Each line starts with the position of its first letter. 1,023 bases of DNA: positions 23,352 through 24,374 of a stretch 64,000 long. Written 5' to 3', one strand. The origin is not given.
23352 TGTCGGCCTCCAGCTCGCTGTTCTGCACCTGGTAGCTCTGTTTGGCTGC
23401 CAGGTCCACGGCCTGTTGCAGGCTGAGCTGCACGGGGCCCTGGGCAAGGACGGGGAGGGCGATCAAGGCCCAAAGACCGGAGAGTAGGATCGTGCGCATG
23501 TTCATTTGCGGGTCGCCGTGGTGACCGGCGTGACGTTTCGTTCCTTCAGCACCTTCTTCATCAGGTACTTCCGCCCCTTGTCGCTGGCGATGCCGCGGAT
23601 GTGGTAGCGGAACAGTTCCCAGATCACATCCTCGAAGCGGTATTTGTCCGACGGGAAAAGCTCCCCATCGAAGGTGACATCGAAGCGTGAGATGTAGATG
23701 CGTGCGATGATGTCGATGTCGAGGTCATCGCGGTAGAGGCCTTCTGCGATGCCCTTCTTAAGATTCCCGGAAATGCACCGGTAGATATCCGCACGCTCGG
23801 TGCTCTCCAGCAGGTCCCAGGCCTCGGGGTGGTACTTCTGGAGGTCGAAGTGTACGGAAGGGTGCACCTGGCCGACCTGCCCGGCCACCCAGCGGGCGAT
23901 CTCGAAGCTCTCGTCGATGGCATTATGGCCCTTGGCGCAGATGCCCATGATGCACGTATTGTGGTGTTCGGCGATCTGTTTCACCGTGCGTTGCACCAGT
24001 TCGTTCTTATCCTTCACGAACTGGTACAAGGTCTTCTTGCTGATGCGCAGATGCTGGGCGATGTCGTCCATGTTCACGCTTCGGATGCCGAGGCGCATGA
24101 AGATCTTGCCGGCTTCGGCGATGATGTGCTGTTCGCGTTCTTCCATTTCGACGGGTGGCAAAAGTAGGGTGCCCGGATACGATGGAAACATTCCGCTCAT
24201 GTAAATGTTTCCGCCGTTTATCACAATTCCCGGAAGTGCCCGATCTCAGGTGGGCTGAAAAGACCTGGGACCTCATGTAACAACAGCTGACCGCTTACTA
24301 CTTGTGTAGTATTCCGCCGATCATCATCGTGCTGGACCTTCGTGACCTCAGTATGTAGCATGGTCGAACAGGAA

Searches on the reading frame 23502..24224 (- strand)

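Call 10: search_protein_families(library=pfam, proteins=[window:23502-24224:-], max_evalue=0.01)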
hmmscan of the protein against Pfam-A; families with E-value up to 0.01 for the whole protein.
window:23502-24224:- (240 aa): 4 families
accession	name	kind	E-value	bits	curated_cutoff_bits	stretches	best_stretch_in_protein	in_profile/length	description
PF00440.29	TetR_N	-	2.6e-06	27.6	24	1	34-79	1-46/47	Bacterial regulatory proteins, tetR family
PF13022.12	HTH_Tnp_1_2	-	0.0019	18.7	27.9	1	49-101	26-84/122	Helix-turn-helix of insertion element transposase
PF13518.12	HTH_28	-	0.0065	17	25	0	51-72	14-35/52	Helix-turn-helix domain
PF12728.13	HTH_17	-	0.0083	16.8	27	0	53-73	5-25/51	Helix-turn-helix domain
